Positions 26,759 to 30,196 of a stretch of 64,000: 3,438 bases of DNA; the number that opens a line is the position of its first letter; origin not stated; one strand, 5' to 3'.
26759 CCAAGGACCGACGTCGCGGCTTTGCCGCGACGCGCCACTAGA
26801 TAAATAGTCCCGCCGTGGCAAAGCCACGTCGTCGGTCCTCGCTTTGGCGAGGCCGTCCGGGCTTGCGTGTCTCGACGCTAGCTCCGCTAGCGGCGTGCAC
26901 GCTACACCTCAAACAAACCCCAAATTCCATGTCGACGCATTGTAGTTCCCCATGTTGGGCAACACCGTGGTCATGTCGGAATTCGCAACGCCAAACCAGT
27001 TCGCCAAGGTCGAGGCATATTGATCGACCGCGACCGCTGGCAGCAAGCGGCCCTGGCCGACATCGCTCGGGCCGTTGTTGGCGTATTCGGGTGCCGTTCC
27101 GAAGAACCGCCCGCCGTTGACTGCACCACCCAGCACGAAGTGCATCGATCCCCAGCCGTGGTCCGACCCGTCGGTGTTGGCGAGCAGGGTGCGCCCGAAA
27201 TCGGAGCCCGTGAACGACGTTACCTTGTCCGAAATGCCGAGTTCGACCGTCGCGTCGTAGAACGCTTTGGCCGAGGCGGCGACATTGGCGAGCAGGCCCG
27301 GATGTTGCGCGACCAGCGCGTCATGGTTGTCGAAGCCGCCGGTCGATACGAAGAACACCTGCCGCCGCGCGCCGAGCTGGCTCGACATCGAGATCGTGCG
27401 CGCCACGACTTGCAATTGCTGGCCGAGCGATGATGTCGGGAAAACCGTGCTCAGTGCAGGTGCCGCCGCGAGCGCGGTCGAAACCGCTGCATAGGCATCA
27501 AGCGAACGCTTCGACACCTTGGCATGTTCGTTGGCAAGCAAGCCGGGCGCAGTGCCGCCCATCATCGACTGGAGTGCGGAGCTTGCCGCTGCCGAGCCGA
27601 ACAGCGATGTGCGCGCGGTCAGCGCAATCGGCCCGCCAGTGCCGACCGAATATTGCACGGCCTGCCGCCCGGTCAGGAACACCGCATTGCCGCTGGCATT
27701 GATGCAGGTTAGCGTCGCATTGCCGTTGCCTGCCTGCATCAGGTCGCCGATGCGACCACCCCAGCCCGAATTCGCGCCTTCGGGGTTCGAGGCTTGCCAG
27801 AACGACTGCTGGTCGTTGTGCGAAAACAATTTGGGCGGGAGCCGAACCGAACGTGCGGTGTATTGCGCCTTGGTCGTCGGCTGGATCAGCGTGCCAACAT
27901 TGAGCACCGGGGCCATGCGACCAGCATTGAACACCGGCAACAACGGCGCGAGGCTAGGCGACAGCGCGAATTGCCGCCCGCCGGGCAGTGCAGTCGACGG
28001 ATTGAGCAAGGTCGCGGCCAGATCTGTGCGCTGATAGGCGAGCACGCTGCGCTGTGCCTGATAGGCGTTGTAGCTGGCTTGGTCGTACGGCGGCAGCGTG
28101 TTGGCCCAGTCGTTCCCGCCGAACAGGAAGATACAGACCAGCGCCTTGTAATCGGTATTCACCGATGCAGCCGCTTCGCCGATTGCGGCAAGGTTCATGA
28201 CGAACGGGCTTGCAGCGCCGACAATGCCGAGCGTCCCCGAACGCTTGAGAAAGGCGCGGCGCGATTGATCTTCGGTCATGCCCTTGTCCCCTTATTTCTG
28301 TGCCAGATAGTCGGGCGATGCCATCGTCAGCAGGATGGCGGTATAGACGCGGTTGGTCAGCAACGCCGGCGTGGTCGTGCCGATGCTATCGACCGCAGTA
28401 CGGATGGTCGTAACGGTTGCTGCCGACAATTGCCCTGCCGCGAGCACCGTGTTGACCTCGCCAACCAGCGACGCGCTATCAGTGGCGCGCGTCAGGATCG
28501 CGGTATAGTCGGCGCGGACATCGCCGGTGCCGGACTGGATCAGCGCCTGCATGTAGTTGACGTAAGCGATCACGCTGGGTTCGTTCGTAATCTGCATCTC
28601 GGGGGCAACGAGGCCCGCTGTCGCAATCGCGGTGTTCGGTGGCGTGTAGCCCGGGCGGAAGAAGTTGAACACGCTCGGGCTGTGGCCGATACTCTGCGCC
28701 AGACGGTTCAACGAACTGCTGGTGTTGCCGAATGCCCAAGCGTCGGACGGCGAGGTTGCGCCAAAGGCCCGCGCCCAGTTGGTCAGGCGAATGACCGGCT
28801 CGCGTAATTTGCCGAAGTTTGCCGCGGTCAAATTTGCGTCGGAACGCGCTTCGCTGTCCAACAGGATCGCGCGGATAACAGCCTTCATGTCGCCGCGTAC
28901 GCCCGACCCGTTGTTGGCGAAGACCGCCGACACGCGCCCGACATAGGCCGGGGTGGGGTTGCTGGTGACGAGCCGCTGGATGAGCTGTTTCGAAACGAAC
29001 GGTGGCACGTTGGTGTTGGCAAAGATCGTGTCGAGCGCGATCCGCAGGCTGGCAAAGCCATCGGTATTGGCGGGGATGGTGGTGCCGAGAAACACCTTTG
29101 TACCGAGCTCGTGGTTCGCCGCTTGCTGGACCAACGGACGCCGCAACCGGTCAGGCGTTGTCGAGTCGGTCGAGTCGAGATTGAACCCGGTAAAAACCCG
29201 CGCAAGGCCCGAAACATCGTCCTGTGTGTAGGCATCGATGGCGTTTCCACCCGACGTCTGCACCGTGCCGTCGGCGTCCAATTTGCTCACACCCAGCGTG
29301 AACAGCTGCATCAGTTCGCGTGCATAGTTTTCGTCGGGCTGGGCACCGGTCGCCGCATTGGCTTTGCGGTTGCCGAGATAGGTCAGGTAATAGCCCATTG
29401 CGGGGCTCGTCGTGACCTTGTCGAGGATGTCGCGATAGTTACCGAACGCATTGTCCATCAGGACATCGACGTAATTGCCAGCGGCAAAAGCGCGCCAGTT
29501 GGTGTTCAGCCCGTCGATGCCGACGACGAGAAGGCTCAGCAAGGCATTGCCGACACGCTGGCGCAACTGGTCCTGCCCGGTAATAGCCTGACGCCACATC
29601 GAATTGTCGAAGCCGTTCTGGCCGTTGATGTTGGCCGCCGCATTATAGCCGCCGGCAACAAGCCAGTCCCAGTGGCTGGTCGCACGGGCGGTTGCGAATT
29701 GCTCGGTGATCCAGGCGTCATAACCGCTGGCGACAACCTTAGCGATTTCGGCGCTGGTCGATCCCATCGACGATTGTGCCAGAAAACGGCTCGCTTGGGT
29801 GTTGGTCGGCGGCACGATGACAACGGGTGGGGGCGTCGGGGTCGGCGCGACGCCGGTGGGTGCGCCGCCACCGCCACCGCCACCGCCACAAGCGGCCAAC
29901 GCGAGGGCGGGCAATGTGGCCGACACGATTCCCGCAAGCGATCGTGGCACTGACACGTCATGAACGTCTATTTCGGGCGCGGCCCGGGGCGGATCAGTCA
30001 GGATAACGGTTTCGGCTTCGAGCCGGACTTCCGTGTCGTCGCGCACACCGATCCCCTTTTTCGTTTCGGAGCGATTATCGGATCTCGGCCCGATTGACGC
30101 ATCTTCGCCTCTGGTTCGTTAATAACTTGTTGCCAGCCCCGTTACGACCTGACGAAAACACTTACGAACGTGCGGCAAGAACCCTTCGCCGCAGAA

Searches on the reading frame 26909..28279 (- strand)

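Call 15: search_protein_families(library=pfam, proteins=[window:26909-28279:-])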
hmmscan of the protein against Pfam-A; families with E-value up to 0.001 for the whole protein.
window:26909-28279:- (456 aa): 1 family
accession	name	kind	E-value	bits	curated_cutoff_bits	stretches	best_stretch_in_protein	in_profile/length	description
PF07394.17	DUF1501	-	5.9e-35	121.6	27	1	45-433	2-381/390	Protein of unknown function (DUF1501)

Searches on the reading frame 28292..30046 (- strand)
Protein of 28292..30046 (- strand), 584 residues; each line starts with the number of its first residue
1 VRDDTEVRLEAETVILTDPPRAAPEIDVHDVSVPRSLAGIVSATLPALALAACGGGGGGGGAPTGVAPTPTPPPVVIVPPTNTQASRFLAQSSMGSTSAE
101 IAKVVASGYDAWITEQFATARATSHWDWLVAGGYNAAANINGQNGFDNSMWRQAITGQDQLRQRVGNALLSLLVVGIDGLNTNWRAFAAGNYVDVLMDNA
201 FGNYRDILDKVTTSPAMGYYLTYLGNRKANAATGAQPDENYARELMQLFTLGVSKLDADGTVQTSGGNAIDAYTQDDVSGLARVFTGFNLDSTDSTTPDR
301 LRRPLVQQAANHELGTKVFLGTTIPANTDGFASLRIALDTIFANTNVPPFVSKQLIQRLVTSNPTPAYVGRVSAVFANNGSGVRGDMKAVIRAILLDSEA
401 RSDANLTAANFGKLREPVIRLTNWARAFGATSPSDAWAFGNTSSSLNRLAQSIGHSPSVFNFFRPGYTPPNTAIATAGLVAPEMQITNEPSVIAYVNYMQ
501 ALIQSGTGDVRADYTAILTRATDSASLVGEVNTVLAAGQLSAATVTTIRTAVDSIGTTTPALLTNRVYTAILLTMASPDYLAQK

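Call 15: search_protein_families(library=pfam, proteins=[window:28292-30046:-])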
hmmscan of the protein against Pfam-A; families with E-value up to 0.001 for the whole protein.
window:28292-30046:- (584 aa): 1 family
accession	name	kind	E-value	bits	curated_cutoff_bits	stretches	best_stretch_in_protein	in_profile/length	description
PF08811.16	DUF1800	-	6e-85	286.4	26.1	1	87-581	1-418/419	Protein of unknown function (DUF1800)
